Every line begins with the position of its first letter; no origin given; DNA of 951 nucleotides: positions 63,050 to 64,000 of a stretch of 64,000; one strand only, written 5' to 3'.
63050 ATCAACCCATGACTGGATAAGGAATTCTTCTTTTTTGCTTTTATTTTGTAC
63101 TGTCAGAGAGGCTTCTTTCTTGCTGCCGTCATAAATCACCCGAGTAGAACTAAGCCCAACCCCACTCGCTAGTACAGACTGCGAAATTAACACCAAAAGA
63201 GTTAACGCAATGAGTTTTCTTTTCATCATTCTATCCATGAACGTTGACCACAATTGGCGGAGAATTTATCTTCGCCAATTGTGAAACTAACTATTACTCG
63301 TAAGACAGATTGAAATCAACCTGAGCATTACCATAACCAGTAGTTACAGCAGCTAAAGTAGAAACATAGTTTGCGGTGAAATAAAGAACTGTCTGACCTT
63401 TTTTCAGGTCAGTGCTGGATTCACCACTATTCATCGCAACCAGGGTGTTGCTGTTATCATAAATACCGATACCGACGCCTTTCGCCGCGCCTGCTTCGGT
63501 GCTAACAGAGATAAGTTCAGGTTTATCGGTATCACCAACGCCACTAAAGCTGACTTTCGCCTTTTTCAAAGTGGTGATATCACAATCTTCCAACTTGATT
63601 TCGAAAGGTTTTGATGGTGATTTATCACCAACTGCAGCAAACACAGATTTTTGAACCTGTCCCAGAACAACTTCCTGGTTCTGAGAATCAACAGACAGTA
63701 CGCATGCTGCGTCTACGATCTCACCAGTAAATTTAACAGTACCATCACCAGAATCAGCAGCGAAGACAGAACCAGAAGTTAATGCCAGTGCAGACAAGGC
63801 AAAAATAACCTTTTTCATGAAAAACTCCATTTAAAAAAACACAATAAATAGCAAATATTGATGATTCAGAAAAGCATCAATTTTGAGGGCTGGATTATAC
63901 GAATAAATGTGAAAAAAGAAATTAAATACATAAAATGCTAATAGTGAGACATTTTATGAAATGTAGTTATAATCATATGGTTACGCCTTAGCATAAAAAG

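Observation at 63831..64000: AT-rich lpfA upstream region with a short palindrome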

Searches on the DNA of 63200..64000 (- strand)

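Call 3: search_dna_similar(query=window:63200-64000:-, collection=ecoli_genomes, mode=near, max_rows=25, rows=spread)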
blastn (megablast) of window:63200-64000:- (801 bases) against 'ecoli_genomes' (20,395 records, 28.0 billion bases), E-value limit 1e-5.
Records with a match: 191; places in all: 191; records where one place covers at least 80% of the query: 121.
Genomes with a match: 191 of 5426; with a place that covers at least 80% of the query: 121. Places per genome that has any: lowest 1, median 1, highest 1. On chromosomes: 191 places; on plasmids: 0.
Best place of each record, by identity: 95-99% 7; 90-95% 70; 80-90% 111; 60-80% 3.
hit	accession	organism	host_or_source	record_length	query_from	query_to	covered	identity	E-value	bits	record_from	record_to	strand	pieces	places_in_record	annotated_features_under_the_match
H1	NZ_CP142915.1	Escherichia coli strain B19374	seawater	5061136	1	801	100%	98.6%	0e+0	1419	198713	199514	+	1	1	lpfA: long polar fimbrial major subunit LpfA | lpfB: long polar fimbrial biogenesis chaperone LpfB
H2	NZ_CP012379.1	Escherichia coli strain PAR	cockatoo feces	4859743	168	801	79%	95.0%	0e+0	994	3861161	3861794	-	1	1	lpfA: long polar fimbrial major subunit LpfA | lpfB: long polar fimbrial biogenesis chaperone LpfB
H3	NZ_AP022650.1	Escherichia coli strain 09-02E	Homo sapiens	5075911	168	801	79%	95.0%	0e+0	994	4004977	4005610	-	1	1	lpfA: long polar fimbrial major subunit LpfA | lpfB: long polar fimbrial biogenesis chaperone LpfB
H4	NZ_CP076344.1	Escherichia coli strain AVS0096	river water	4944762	168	801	79%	95.0%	0e+0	994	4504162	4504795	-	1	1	lpfA: long polar fimbrial major subunit LpfA | lpfB: long polar fimbrial biogenesis chaperone LpfB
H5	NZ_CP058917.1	Escherichia coli strain MS8324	Homo sapiens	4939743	168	801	79%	95.0%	0e+0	994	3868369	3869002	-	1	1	lpfA: long polar fimbrial major subunit LpfA | lpfB: long polar fimbrial biogenesis chaperone LpfB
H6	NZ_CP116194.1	Escherichia coli strain DETEC-E1005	sink drain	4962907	168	801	79%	95.0%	0e+0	994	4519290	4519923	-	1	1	lpfA: long polar fimbrial major subunit LpfA | lpfB: long polar fimbrial biogenesis chaperone LpfB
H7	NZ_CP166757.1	Escherichia coli strain CRE287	Homo sapiens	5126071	168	801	79%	95.0%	0e+0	994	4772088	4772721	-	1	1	lpfA: long polar fimbrial major subunit LpfA | lpfB: long polar fimbrial biogenesis chaperone LpfB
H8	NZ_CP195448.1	Escherichia coli strain 23AR0151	Homo sapiens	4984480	168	801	79%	95.0%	0e+0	994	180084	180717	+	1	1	lpfA: long polar fimbrial major subunit LpfA | lpfB: long polar fimbrial biogenesis chaperone LpfB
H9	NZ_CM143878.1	Escherichia coli strain E11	Homo sapiens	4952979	168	801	79%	95.0%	0e+0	994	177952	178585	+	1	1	lpfA: long polar fimbrial major subunit LpfA | lpfB: long polar fimbrial biogenesis chaperone LpfB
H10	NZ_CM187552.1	Escherichia coli strain EcST1193 MDBZ1340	Homo sapiens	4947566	168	801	79%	95.0%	0e+0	994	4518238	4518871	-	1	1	lpfA: long polar fimbrial major subunit LpfA | lpfB: long polar fimbrial biogenesis chaperone LpfB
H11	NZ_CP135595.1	Escherichia coli strain GDSC2227PM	vegetable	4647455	76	797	90%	81.3%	2e-163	584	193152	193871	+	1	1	lpfA1: long polar fimbria major subunit LpfA1 | lpfB: long polar fimbrial biogenesis chaperone LpfB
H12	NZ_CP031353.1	Escherichia coli O145 strain RM9154-C1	Cattle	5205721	77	797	90%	81.3%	1e-161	579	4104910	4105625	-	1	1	lpfA1: long polar fimbria major subunit LpfA1 | lpfB: long polar fimbrial biogenesis chaperone LpfB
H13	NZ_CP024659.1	Escherichia coli strain RM9872-C1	cattle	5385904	77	797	90%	81.3%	1e-161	579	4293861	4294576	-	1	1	lpfA1: long polar fimbria major subunit LpfA1 | lpfB: long polar fimbrial biogenesis chaperone LpfB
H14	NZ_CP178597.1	Escherichia coli strain ZF8-1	chicken feces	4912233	76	797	90%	81.2%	1e-161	579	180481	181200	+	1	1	lpfA1: long polar fimbria major subunit LpfA1 | lpfB: long polar fimbrial biogenesis chaperone LpfB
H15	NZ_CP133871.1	Escherichia coli strain ES5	Homo sapiens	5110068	77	797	90%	81.2%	5e-160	573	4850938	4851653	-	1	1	lpfA1: long polar fimbria major subunit LpfA1 | lpfB: long polar fimbrial biogenesis chaperone LpfB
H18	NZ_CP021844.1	Escherichia coli strain EC1515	Homo sapiens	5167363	76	797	90%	80.5%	2e-153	551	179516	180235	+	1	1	lpfA1: long polar fimbria major subunit LpfA1 | lpfB: long polar fimbrial biogenesis chaperone LpfB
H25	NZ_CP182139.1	Escherichia coli strain CUWW06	wastewater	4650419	154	797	80%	81.9%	5e-150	540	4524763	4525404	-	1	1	lpfA1: long polar fimbria major subunit LpfA1 | lpfB: long polar fimbrial biogenesis chaperone LpfB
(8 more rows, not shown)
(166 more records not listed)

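Call 7: get_annotated_region(hit=H1, flank=4000)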
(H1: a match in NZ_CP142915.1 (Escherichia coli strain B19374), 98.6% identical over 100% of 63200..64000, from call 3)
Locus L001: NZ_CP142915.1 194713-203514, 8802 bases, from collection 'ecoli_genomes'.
description: Escherichia coli strain B19374 chromosome, complete genome
organism: Escherichia coli strain B19374 (NCBI taxid 562)
replicon: chromosome; assembly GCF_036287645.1
host: -; source: seawater; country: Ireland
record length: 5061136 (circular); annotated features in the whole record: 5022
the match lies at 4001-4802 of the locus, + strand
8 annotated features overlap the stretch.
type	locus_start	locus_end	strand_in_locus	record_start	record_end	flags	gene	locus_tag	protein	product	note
CDS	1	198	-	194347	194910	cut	tag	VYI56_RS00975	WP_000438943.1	DNA-3-methyladenine glycosylase I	-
CDS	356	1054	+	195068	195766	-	yhjY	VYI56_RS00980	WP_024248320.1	autotransporter outer membrane beta-barrel domain-containing protein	-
CDS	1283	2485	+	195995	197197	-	yhjX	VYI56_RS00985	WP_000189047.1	MFS transporter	-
CDS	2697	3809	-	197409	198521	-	-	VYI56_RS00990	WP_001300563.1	IS4-like element IS421 family transposase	-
CDS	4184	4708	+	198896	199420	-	lpfA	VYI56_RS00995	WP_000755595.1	long polar fimbrial major subunit LpfA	-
CDS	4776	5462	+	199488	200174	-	lpfB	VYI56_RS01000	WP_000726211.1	long polar fimbrial biogenesis chaperone LpfB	-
CDS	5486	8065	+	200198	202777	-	lpfC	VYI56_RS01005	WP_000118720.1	outer membrane usher protein LpfC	-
CDS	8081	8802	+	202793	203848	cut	-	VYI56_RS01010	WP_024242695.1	fimbrial protein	-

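Call 8: get_annotated_region(hit=H2, flank=4000)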
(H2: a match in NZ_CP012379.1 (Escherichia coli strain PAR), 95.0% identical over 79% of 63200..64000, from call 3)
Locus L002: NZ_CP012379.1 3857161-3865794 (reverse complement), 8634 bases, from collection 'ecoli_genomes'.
description: Escherichia coli strain PAR chromosome, complete genome
organism: Escherichia coli strain PAR (NCBI taxid 562)
replicon: chromosome; assembly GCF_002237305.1
host: -; source: cockatoo feces; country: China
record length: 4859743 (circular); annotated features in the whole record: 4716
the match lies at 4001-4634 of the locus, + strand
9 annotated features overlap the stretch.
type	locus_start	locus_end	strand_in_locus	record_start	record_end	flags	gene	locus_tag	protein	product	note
CDS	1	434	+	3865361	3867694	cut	bisC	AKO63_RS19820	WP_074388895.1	biotin sulfoxide reductase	-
CDS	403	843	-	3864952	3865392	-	yiaC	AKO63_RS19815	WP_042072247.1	N-acetyltransferase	-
CDS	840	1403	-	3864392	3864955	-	tag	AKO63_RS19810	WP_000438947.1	DNA-3-methyladenine glycosylase I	-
CDS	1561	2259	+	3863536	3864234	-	yhjY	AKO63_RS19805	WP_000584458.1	autotransporter outer membrane beta-barrel domain-containing protein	-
CDS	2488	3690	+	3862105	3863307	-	yhjX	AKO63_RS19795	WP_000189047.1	L-lactate MFS transporter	-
CDS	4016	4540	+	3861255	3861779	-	lpfA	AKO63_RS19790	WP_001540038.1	long polar fimbrial major subunit LpfA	-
CDS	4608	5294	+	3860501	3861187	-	lpfB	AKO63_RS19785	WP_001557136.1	long polar fimbrial biogenesis chaperone LpfB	-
CDS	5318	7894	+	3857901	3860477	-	lpfC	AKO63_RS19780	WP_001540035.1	outer membrane usher protein LpfC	-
CDS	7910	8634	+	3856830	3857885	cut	-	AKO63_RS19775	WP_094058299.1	fimbrial protein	-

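Call 9: get_annotated_region(hit=H12, flank=4000)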
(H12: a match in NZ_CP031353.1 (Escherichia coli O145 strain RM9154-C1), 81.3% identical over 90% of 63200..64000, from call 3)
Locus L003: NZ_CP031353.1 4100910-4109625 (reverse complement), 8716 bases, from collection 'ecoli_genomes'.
description: Escherichia coli O145 strain RM9154-C1 chromosome, complete genome
organism: Escherichia coli O145 strain RM9154-C1 (NCBI taxid 1055538)
replicon: chromosome; assembly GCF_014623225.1
host: Cattle; source: feces; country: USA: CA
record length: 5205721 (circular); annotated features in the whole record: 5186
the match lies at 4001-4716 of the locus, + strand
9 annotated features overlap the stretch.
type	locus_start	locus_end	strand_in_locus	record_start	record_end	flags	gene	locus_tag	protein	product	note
CDS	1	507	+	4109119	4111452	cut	bisC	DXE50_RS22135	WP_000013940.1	biotin sulfoxide reductase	-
CDS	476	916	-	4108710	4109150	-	yiaC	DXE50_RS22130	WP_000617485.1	N-acetyltransferase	-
CDS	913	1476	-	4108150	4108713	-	tag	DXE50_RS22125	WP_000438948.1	DNA-3-methyladenine glycosylase I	-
CDS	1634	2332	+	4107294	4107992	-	yhjY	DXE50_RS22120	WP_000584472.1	autotransporter outer membrane beta-barrel domain-containing protein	-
CDS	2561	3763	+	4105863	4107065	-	yhjX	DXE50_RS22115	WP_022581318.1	L-lactate MFS transporter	-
CDS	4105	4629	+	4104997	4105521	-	lpfA1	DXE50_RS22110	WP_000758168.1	long polar fimbria major subunit LpfA1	-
CDS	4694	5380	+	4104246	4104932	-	lpfB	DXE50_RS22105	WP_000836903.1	long polar fimbrial biogenesis chaperone LpfB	-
CDS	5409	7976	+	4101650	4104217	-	lpfC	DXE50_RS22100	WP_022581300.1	outer membrane usher protein LpfC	-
CDS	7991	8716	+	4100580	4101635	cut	-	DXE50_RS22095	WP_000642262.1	fimbrial protein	-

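Call 23: search_dna_similar(query=window:63819-64000:-, collection=ecoli_genomes, mode=distant, max_rows=30, rows=spread, max_evalue=0.001)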
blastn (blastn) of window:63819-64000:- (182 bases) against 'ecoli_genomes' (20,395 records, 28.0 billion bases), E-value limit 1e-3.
Records with a match: 423; places in all: 423; records where one place covers at least 80% of the query: 7.
Genomes with a match: 423 of 5426; with a place that covers at least 80% of the query: 7. Places per genome that has any: lowest 1, median 1, highest 1. On chromosomes: 423 places; on plasmids: 0.
Best place of each record, by identity: 95-99% 7; 60-80% 416.
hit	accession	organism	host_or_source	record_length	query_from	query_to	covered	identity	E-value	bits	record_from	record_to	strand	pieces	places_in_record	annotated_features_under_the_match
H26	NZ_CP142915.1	Escherichia coli strain B19374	seawater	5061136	1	182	100%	96.7%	1e-78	300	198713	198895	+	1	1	none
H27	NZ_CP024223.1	Escherichia coli O169:H41 strain 2014EL-1345-2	missing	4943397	57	182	69%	75.4%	5e-14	86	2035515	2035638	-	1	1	none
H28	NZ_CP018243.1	Escherichia coli strain 350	missing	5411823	57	182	69%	74.8%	2e-12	81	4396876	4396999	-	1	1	none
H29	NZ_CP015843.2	Escherichia coli O157:H7 strain FRIK2455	Bos taurus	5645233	57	182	69%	74.8%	2e-12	81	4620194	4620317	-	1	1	none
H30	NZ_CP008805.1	Escherichia coli O157:H7 str. SS17 strain SS17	Cattle feces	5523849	57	182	69%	74.8%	2e-12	81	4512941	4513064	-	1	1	none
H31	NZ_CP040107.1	Escherichia coli O157:H7 strain MB9-1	cattle feces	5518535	57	182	69%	74.8%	2e-12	81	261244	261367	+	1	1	none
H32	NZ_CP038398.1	Escherichia coli O157:H7 strain DEC4E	Homo sapiens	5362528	57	182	69%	74.8%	2e-12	81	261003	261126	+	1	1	none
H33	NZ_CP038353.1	Escherichia coli O157:H7 strain F8797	missing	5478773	57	182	69%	74.8%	2e-12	81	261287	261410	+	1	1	none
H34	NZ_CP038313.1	Escherichia coli O157:H7 strain OK1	Homo sapiens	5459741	57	182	69%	74.8%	2e-12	81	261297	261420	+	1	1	none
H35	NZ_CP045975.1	Escherichia coli strain AUSMDU00002545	Homo sapiens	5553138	57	182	69%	74.8%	2e-12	81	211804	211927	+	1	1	none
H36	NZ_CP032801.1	Escherichia coli strain ERL06-2442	Bovine (bobby calf, fecal)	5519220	57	182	69%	74.8%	2e-12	81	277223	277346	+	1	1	none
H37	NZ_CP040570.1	Escherichia coli O157:H7 strain ECP17-1298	Homo sapiens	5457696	57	182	69%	74.8%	2e-12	81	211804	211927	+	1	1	none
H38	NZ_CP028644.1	Escherichia coli strain 131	cattle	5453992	57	182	69%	74.8%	2e-12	81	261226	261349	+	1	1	none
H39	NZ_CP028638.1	Escherichia coli strain 133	cattle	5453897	57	182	69%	74.8%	2e-12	81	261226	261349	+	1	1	none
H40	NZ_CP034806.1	Escherichia coli strain 2010C-3347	missing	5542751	57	182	69%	74.8%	2e-12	81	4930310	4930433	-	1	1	none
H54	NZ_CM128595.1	Escherichia coli strain 100181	Homo sapiens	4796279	65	182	65%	77.3%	4e-15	91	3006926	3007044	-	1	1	none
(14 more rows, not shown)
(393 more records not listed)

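Call 25: search_dna_similar(query=window:63819-64000:-, collection=ecoli_genomes, mode=near, max_rows=10, rows=best)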
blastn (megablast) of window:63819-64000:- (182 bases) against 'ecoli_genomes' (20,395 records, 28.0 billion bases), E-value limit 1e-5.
Records with a match: 7; places in all: 7; records where one place covers at least 80% of the query: 7.
Genomes with a match: 7 of 5426; with a place that covers at least 80% of the query: 7. Places per genome that has any: lowest 1, median 1, highest 1. On chromosomes: 7 places; on plasmids: 0.
Best place of each record, by identity: 95-99% 7.
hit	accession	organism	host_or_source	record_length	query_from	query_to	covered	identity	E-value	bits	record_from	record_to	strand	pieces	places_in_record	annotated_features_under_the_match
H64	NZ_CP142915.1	Escherichia coli strain B19374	seawater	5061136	1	182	100%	96.7%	1e-79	303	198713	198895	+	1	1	none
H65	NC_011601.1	Escherichia coli O127:H6 str. E2348/69 strain E2348/69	-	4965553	1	182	100%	96.7%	1e-79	303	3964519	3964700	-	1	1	none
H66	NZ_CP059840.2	Escherichia coli strain E2348/69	Homo sapiens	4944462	1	182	100%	96.7%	1e-79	303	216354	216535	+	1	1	none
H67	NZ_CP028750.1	Escherichia coli strain A25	monkey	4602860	1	182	100%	96.7%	1e-79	303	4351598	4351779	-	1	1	none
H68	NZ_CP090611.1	Escherichia coli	pig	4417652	1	182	100%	96.7%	1e-79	303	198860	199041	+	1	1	none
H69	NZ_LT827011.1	Escherichia coli O127:H6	Homo sapiens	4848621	1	182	100%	96.7%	1e-79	303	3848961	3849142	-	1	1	none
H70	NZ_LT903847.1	Escherichia coli O127:H6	Homo sapiens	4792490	1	182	100%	96.7%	1e-79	303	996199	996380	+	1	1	none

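Call 26: get_annotated_region(hit=H65, flank=2500)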
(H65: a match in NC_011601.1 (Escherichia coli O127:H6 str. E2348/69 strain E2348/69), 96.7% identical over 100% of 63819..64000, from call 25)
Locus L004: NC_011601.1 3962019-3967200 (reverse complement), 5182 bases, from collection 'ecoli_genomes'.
description: Escherichia coli O127:H6 str. E2348/69, complete sequence
organism: Escherichia coli O127:H6 str. E2348/69 strain E2348/69 (NCBI taxid 574521)
replicon: chromosome; assembly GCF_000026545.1
host: -; source: -; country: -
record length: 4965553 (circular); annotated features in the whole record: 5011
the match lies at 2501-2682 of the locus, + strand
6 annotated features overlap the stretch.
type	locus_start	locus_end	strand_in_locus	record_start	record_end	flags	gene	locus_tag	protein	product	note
CDS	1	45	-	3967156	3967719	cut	tag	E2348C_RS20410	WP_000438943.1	DNA-3-methyladenine glycosylase I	-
CDS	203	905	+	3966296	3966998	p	yhjY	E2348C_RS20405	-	autotransporter domain-containing protein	frameshifted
CDS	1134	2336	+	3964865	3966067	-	yhjX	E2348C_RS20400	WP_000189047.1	L-lactate MFS transporter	-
CDS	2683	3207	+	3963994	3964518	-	lpfA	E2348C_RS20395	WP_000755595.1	long polar fimbrial major subunit LpfA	-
CDS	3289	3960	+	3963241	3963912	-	lpfB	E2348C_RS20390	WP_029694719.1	long polar fimbrial biogenesis chaperone LpfB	-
CDS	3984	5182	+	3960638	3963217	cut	lpfC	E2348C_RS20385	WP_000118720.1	outer membrane usher protein LpfC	-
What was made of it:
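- Checked: RefSeq annotates the 525-nt lpfA from the ATG at 63818 (calls 7, 26), so the 5' flank begins at 63819.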

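Call 27: get_annotated_region(hit=H67, flank=2500)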
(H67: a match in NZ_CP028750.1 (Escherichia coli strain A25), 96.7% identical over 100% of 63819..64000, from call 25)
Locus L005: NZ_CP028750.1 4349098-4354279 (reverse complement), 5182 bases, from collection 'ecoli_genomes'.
description: Escherichia coli strain A25 chromosome, complete genome
organism: Escherichia coli strain A25 (NCBI taxid 562)
replicon: chromosome; assembly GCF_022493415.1
host: monkey; source: feces; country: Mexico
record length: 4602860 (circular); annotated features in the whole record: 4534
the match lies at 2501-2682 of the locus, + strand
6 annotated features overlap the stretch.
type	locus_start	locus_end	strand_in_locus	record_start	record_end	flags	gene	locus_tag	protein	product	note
CDS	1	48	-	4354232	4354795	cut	tag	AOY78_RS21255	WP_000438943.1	DNA-3-methyladenine glycosylase I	-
CDS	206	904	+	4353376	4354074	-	yhjY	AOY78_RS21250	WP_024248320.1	autotransporter outer membrane beta-barrel domain-containing protein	-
CDS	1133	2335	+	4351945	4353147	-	yhjX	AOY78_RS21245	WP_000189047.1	L-lactate MFS transporter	-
CDS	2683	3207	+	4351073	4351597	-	lpfA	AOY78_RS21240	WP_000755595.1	long polar fimbrial major subunit LpfA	-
CDS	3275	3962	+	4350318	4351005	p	lpfB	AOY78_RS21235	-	long polar fimbrial biogenesis chaperone LpfB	frameshifted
CDS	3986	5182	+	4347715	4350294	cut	lpfC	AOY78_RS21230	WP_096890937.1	outer membrane usher protein LpfC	-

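Call 28: get_annotated_region(hit=H29, flank=2500)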
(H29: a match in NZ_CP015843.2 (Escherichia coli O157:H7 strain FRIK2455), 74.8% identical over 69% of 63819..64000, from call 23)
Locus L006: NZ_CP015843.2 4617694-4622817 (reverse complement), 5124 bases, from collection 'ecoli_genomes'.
description: Escherichia coli O157:H7 strain FRIK2455 chromosome, complete genome
organism: Escherichia coli O157:H7 strain FRIK2455 (NCBI taxid 83334)
replicon: chromosome; assembly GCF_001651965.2
host: Bos taurus; source: fecal steer; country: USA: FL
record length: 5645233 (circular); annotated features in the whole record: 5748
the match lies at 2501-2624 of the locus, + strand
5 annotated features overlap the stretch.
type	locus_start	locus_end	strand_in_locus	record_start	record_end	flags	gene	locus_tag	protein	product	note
CDS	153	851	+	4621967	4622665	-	yhjY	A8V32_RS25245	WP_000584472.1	autotransporter outer membrane beta-barrel domain-containing protein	-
CDS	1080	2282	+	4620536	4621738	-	yhjX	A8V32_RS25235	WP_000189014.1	L-lactate MFS transporter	-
CDS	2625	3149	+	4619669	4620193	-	lpfA1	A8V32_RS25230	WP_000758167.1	long polar fimbria major subunit LpfA1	-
CDS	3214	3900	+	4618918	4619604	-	lpfB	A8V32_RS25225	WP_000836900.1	long polar fimbrial biogenesis chaperone LpfB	-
CDS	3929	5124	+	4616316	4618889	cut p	lpfC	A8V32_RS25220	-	outer membrane usher protein LpfC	internal stop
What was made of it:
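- On Invertible promoter switch (fimS type): The neighbouring genes are yhjX and lpfA, with no recombinase (calls 7-9, 26-28).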
